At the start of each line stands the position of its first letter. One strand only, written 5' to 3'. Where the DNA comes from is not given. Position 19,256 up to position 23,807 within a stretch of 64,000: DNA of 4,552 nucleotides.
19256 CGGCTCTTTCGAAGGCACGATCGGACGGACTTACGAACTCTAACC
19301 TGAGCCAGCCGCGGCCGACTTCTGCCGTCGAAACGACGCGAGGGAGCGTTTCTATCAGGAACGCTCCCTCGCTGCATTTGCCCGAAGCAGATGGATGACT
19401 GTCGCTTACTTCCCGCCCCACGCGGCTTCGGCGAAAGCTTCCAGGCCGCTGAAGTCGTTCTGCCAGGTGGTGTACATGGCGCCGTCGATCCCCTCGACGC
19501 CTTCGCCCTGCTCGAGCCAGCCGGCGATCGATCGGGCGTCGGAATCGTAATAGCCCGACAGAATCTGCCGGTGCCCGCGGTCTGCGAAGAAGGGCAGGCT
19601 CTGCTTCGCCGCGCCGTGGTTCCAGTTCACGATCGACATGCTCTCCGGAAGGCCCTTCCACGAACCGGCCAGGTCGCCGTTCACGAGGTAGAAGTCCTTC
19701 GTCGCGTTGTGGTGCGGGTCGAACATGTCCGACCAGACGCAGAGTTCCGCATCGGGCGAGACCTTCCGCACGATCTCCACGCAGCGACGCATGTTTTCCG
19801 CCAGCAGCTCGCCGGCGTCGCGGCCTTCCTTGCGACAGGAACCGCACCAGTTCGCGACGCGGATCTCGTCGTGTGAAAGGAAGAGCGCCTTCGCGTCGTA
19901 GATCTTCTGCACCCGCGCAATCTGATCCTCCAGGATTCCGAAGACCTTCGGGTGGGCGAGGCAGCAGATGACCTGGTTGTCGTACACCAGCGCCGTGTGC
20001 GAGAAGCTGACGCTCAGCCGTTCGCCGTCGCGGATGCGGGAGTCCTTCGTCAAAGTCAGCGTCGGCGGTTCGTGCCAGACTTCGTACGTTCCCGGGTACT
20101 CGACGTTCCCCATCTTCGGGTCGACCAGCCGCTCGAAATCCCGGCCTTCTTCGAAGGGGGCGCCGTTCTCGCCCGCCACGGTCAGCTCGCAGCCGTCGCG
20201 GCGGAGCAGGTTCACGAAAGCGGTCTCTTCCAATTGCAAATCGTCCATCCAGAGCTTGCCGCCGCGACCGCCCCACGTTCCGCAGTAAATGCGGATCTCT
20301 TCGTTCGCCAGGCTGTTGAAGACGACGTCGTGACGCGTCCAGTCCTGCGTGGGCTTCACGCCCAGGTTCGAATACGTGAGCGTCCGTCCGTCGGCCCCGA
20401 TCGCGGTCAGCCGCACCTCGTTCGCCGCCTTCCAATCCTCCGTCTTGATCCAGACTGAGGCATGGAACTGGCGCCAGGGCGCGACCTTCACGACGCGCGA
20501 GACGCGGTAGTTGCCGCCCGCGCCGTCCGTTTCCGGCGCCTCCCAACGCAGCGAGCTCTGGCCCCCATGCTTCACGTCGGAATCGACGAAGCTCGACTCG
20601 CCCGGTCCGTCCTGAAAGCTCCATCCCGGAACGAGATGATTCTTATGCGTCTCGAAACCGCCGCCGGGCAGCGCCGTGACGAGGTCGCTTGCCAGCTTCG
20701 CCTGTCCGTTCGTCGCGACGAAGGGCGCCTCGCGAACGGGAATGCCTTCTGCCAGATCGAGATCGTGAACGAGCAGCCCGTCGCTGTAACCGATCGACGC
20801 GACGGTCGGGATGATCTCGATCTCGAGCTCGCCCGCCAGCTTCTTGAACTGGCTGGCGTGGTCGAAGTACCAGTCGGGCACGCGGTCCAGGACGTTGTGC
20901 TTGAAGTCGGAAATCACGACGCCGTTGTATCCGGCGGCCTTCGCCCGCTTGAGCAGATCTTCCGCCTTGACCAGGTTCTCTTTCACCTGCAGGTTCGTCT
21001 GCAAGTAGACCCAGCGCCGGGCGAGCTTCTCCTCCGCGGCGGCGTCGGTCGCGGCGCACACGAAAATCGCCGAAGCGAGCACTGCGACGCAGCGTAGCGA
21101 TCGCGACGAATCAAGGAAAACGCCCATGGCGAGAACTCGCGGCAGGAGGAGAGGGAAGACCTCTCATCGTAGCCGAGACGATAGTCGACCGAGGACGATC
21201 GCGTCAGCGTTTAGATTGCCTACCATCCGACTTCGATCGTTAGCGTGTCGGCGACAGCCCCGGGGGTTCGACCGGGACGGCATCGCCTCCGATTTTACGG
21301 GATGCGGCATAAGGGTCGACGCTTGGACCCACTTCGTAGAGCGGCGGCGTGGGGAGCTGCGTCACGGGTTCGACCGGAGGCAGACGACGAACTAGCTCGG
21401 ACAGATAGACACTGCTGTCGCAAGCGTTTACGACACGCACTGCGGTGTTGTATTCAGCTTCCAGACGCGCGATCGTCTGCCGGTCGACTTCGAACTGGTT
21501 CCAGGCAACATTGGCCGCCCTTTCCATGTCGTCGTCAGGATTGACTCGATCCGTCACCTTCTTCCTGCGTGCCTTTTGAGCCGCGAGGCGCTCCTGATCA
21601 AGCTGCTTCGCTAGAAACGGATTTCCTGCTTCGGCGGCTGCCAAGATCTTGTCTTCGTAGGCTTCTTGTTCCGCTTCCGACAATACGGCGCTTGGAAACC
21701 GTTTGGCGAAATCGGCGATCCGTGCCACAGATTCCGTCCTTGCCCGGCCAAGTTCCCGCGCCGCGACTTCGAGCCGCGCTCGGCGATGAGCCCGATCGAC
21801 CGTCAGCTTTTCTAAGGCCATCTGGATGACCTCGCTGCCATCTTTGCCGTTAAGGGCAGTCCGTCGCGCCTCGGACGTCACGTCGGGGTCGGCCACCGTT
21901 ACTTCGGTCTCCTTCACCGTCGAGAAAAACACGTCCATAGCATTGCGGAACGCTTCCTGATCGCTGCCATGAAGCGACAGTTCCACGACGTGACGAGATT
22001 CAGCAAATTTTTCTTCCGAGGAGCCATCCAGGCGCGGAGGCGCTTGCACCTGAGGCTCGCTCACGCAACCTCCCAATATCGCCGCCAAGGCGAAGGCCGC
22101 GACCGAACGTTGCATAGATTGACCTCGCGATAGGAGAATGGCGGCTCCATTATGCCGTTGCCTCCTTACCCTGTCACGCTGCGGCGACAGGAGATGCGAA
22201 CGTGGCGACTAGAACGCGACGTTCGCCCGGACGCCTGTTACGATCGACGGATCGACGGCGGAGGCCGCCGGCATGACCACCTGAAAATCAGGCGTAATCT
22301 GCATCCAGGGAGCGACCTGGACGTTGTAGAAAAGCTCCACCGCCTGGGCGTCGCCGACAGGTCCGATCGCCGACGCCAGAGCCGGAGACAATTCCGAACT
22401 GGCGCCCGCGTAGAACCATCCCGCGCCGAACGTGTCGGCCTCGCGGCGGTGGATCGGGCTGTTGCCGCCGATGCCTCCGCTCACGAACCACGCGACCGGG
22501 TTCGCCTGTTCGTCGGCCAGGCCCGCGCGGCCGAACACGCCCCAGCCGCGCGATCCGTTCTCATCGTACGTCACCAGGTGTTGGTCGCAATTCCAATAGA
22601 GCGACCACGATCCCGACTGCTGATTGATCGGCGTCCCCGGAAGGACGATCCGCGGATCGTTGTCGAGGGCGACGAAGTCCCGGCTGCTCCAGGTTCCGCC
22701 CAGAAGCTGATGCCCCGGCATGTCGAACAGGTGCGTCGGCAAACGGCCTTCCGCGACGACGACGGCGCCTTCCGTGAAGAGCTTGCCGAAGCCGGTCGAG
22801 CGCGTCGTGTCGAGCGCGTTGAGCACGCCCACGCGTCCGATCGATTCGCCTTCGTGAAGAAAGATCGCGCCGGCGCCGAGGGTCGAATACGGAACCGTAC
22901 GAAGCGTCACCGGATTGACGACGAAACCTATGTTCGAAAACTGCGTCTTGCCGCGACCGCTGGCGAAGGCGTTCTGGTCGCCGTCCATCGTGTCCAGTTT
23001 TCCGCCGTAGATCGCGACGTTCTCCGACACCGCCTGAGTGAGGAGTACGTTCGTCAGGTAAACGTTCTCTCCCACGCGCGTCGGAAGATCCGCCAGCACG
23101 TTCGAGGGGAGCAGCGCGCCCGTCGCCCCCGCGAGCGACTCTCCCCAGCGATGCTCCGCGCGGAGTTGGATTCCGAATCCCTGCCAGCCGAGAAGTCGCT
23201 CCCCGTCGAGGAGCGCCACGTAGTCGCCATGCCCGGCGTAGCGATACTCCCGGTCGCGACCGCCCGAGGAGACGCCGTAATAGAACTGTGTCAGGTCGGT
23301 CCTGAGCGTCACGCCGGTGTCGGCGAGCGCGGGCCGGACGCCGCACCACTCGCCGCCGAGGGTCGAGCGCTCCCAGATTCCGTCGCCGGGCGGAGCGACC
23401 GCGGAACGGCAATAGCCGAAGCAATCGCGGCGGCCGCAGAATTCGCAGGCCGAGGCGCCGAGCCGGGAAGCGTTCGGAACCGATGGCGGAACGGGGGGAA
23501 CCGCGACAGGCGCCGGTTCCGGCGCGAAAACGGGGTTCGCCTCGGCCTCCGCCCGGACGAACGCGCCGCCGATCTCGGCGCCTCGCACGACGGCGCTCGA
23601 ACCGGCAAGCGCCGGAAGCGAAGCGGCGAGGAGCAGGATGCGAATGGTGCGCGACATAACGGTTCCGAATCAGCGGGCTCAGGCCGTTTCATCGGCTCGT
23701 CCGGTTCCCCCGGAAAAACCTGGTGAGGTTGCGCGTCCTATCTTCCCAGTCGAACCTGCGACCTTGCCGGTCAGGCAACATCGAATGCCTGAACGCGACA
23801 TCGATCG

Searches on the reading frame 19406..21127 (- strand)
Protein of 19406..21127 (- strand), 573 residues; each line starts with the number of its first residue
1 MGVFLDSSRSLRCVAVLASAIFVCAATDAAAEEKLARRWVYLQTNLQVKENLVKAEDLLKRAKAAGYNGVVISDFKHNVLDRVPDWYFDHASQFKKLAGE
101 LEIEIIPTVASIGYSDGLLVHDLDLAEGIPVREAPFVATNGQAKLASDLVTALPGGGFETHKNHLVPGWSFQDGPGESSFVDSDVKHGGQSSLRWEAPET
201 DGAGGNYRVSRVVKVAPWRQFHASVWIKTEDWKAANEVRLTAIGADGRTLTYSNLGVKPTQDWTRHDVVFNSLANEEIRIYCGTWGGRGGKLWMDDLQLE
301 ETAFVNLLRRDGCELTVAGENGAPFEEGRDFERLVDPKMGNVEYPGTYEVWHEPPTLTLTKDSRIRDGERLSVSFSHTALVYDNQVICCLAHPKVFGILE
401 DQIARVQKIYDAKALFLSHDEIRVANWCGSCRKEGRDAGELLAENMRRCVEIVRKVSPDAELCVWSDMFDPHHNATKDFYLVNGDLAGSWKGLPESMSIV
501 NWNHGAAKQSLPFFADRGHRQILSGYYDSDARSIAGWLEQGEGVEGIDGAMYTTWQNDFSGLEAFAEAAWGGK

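Call 7: search_protein_families(library=pfam, proteins=[window:19406-21127:-], max_evalue=0.01)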
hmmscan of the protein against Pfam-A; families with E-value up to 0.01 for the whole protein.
window:19406-21127:- (573 aa): 1 family
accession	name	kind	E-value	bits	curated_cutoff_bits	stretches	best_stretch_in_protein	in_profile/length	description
PF00728.28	Glyco_hydro_20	-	0.0042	16.9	22.3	1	373-525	122-261/348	Glycosyl hydrolase family 20, catalytic domain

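Call 9: search_protein_families(library=ncbifam, proteins=[window:19406-21127:-], max_evalue=0.01)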
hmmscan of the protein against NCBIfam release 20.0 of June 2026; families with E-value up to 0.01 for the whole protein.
window:19406-21127:- (573 aa): 0 families

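Call 14: find_related_loci(query=window:19406-21127:-, collection=genome_contigs, flank=6000)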
Query window:19406-21127:- (573 aa) in genome_contigs; peptide patterns used: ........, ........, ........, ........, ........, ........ (x = any residue, [..] = any of these).
300 stretches matched a pattern; 285 encode a relative of the query (tblastn E <= 1e-3); the best 80 are kept; 80 distinct loci.
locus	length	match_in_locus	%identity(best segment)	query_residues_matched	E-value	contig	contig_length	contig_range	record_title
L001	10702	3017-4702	62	11-572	0e+0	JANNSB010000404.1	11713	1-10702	MAG: Planctomycetaceae bacterium isolate SOY_31_metabat_283 SOY_31_k141_2377773, whole genome shotgun sequence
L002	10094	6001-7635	64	31-573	0e+0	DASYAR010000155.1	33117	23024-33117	MAG TPA_asm: Planctomycetaceae bacterium isolate SMAG_U4886 k141_1874647, whole genome shotgun sequence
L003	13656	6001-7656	61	17-573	0e+0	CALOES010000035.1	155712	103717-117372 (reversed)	MAG: uncultured Planctomycetaceae bacterium isolate LOGT_bin.0190 genome assembly, contig: contig_62155, whole genome sh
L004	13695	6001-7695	61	11-571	0e+0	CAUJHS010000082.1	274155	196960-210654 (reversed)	MAG: Planctomycetota bacterium isolate KLAP214 genome assembly, contig: KLAP214_422635, whole genome shotgun sequence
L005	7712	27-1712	58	9-571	0e+0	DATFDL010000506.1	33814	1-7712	MAG TPA_asm: Pirellulales bacterium isolate SMAG_U8579 k141_1853152, whole genome shotgun sequence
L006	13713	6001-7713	56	2-571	0e+0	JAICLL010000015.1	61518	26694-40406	MAG: Pirellulales bacterium isolate GZL_HY_2_bin.141 k141_533540_length_61518_cov_13.0887, whole genome shotgun sequence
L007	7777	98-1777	58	11-571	0e+0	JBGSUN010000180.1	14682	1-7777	MAG: Planctomycetaceae bacterium isolate JTS-AC433 k141_244234, whole genome shotgun sequence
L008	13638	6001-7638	57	22-571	0e+0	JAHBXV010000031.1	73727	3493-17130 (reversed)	MAG: Planctomycetaceae bacterium isolate ACE_PLA28 PLA28_31, whole genome shotgun sequence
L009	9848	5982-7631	55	14-570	0e+0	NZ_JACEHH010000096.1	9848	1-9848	Stieleria mannarensis strain JC639 96, whole genome shotgun sequence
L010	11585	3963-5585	59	33-571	0e+0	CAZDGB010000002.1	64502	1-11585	MAG TPA_asm: uncultured Planctomycetaceae bacterium isolate SRP302895_co1_441 genome assembly, contig: NODE_800_length_6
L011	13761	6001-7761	54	4-572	0e+0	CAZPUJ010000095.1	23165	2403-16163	MAG TPA_asm: uncultured Planctomycetaceae bacterium isolate binchicken_co165_362 genome assembly, contig: k141_1137528,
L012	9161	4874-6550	55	10-571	0e+0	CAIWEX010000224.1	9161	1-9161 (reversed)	MAG: uncultured Schlesneria sp. isolate Umea1_bin-0540 genome assembly, contig: bin-0540:0224/1338, whole genome shotgun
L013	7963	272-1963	55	8-573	0e+0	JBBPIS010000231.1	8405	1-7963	MAG: Planctomycetota bacterium isolate BPF1-02-04_bin_2 NODE_320_length_8405_cov_10.238683, whole genome shotgun sequenc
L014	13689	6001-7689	57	8-570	0e+0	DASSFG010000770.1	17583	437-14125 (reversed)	MAG TPA_asm: Pirellulales bacterium isolate SMAG_U999 k141_246781, whole genome shotgun sequence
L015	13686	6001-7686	55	12-572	0e+0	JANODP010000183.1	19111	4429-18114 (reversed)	MAG: Schlesneria sp. isolate VAR_17_metabat_110 VAR_17_k141_1299898, whole genome shotgun sequence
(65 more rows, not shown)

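Call 26: find_homologous_proteins(query=window:19406-21127:-, max_evalue=1e-50)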
Query window:19406-21127:- (573 aa): 1739 proteins with E <= 1e-50 among 8000 candidates; the best 120 are listed.
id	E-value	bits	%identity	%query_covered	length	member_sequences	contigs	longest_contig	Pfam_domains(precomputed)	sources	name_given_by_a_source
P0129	0.0e+0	1344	100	100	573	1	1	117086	-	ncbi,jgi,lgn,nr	ncbi:MAG TPA: hypothetical protein VGN57_00920 [Pirellulaceae bacterium]|jgi:hypothetical protein|nr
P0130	0.0e+0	1130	84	99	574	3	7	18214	-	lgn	-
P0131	0.0e+0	1093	81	99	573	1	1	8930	-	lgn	-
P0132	4.1e-259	879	67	94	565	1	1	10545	-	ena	-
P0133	1.3e-258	878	67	95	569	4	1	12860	-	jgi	jgi:hypothetical protein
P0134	2.8e-257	873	65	98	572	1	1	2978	-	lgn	-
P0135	3.4e-257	873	65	97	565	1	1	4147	-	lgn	-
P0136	6.5e-257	872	65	98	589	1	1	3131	-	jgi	jgi:hypothetical protein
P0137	8.6e-257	872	67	94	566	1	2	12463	-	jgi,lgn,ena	-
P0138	1.4e-255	868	65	97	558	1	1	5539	-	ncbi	-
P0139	2.6e-254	863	63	98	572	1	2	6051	-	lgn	-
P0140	3.4e-253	860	65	94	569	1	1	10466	-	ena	-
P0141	3.6e-253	860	64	97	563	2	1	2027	-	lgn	-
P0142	2.8e-252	857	66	94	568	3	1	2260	-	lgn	-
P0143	5.2e-252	856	65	96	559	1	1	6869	-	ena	-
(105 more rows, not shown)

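Call 27: find_encoding_contigs(protein=P0129, flank=4000, max_places=4)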
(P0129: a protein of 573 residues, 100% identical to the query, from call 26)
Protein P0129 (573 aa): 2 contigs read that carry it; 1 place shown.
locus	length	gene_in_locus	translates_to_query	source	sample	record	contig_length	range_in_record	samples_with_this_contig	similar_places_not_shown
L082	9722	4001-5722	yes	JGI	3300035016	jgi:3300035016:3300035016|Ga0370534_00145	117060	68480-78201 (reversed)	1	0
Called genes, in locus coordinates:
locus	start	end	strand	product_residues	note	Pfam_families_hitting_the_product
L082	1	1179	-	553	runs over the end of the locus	-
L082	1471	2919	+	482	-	PF04966:OprB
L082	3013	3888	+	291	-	PF20404:DUF6694 (weak)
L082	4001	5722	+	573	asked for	-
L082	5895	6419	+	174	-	-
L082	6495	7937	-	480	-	PF13360:PQQ_2, PF01011:PQQ (faint), PF13570:Beta-prop_ACSF4, PF13360:PQQ_2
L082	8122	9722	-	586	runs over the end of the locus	PF07719:TPR_2 (faint), PF13428:TPR_14 (faint), PF13181:TPR_8 (faint), PF14559:TPR_19 (faint)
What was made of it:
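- Tried and rejected: The source annotation calls the antisense ORF instead (call 27).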

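Call 28: find_encoding_contigs(protein=P0130, flank=4000, max_places=10)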
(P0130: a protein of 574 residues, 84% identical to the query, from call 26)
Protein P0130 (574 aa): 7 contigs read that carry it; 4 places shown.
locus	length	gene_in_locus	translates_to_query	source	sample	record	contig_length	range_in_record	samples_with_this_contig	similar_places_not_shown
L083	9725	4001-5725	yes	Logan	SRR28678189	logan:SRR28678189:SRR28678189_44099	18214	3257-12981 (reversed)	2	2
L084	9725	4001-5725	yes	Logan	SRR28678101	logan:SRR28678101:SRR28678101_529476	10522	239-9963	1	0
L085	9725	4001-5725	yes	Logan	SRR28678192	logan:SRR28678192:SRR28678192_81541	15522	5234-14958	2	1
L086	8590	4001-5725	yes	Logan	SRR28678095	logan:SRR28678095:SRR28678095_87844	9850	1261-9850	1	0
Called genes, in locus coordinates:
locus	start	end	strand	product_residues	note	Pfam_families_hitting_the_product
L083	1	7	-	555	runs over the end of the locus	-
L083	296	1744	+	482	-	PF04966:OprB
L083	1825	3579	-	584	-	PF04471:Mrr_cat, PF22722:NA-iREase1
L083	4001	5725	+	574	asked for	-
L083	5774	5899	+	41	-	-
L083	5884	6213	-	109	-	-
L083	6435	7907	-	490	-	PF13360:PQQ_2, PF01011:PQQ (faint), PF13570:Beta-prop_ACSF4, PF13360:PQQ_2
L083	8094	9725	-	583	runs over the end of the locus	PF07719:TPR_2 (faint), PF13428:TPR_14 (faint), PF14559:TPR_19 (faint)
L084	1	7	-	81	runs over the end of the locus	?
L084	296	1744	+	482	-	PF04966:OprB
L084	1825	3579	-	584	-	PF04471:Mrr_cat, PF22722:NA-iREase1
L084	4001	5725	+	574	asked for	-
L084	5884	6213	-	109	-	-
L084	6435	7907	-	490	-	PF13360:PQQ_2, PF01011:PQQ (faint), PF13570:Beta-prop_ACSF4, PF13360:PQQ_2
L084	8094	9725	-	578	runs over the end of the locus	PF07719:TPR_2 (faint), PF13428:TPR_14 (faint), PF14559:TPR_19 (faint)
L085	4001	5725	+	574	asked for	-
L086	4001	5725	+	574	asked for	-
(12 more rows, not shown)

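Call 29: find_encoding_contigs(protein=P0131, flank=4000, max_places=6)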
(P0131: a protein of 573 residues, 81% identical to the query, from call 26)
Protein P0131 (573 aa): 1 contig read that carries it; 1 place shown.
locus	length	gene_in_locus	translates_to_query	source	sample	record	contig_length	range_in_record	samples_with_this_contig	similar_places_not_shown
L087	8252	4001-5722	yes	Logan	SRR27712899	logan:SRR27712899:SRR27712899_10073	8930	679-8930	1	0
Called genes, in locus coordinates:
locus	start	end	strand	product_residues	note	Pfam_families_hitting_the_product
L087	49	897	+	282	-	PF00149:Metallophos, PF12850:Metallophos_2 (faint)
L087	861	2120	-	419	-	-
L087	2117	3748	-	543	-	-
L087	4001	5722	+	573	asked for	-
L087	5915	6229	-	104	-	-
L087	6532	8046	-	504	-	-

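Call 38: find_encoding_contigs(protein=P0129, flank=10000, max_places=1)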
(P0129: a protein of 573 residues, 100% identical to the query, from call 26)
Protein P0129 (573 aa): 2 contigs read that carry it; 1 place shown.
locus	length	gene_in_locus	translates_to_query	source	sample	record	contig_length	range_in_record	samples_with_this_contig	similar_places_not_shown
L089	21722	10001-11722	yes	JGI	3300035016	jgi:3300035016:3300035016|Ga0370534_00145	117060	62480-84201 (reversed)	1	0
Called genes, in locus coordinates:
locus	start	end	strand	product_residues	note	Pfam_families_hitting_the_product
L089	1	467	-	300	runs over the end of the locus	PF17827:PrmC_N, PF01170:UPF0020 (weak), PF06325:PrmA, PF05175:MTS, PF12847:Methyltransf_18 (weak), PF09445:Methyltransf_15 (weak), PF13847:Methyltransf_31, PF13649:Methyltransf_25, +3 more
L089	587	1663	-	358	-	PF03462:PCRF, PF00472:RF-1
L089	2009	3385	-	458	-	PF00884:Sulfatase, PF16347:SGSH_C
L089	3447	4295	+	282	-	PF00149:Metallophos, PF12850:Metallophos_2 (weak)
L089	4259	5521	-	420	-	-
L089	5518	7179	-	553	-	-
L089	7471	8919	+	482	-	PF04966:OprB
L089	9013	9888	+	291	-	PF20404:DUF6694 (weak)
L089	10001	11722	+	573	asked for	-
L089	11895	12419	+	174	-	-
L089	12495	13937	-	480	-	PF13360:PQQ_2, PF01011:PQQ (faint), PF13570:Beta-prop_ACSF4, PF13360:PQQ_2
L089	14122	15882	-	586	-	PF07719:TPR_2 (faint), PF13428:TPR_14 (faint), PF13181:TPR_8 (faint), PF14559:TPR_19 (faint)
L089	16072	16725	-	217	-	PF00005:ABC_tran, PF13304:AAA_21 (faint)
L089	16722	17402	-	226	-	PF00528:BPD_transp_1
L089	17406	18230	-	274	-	PF13531:SBP_bac_11, PF01547:SBP_bac_1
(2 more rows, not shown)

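Call 63: find_encoding_contigs(protein=P0133, flank=4000, max_places=2)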
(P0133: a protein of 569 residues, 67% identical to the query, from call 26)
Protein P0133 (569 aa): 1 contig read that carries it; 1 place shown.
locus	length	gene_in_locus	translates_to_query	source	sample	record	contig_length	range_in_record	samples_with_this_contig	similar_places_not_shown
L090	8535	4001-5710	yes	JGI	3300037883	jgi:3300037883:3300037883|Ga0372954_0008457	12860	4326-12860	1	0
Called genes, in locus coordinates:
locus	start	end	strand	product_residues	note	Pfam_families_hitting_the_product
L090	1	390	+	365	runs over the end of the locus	PF00595:PDZ, PF13180:PDZ_2, PF14685:PDZ_Tricorn (faint), PF17820:PDZ_6, PF19805:DUF6288 (faint), PF13180:PDZ_2, PF17820:PDZ_6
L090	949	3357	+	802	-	PF03176:MMPL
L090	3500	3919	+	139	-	PF00582:Usp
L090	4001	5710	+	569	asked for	-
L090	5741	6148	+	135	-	-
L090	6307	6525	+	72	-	-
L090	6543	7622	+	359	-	PF03235:GmrSD_N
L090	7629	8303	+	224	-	-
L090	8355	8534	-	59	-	?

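Call 64: find_encoding_contigs(protein=P0132, flank=4000, max_places=2)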
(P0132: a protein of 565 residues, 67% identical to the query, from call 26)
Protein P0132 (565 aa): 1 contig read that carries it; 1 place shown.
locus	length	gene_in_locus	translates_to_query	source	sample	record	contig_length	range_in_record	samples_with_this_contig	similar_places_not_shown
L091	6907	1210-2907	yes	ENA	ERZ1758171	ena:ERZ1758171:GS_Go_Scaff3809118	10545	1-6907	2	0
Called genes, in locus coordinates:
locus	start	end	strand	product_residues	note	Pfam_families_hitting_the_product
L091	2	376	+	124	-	?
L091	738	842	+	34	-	-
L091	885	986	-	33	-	-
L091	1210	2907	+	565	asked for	-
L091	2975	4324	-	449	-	PF07586:HXXSHH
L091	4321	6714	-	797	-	PF13442:Cytochrome_CBB3 (faint), PF07635:PSCyt1, PF07626:PSD3, PF16841:CBM60, PF07637:PSD5, PF07631:PSD4, PF07627:PSCyt3, PF07624:PSD2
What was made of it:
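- Tried and rejected: Two further contigs at 67% neighbour identity also lack the gene (calls 63, 64).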

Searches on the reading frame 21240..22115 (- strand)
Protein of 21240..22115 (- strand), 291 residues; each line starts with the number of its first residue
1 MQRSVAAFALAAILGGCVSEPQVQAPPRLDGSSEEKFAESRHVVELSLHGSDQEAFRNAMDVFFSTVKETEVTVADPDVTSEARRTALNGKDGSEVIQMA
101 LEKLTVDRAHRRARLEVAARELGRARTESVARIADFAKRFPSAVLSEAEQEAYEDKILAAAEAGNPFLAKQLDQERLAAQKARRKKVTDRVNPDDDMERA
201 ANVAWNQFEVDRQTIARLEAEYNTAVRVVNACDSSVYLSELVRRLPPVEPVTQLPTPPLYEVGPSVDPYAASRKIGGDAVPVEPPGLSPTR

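Call 7: search_protein_families(library=pfam, proteins=[window:21240-22115:-], max_evalue=0.01)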
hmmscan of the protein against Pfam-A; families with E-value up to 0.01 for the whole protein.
window:21240-22115:- (291 aa): 1 family
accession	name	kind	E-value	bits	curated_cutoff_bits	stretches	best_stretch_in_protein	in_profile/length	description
PF20404.3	DUF6694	-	6.5e-06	26.9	24.3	1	6-99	4-96/102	Family of unknown function (DUF6694)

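Call 9: search_protein_families(library=ncbifam, proteins=[window:21240-22115:-], max_evalue=0.01)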
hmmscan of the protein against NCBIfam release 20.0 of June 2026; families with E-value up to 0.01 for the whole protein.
window:21240-22115:- (291 aa): 0 families

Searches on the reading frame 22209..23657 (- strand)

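Call 40: search_protein_families(library=ncbifam, proteins=[window:22209-23657:-], max_evalue=0.001)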
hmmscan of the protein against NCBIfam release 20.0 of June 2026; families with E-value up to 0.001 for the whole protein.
window:22209-23657:- (482 aa): 1 family
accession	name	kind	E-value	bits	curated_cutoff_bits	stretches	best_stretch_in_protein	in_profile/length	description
NF051888.1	porinAaxAChlmd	equivalog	4.2e-05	22.7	600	1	372-481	332-439/440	porin AaxA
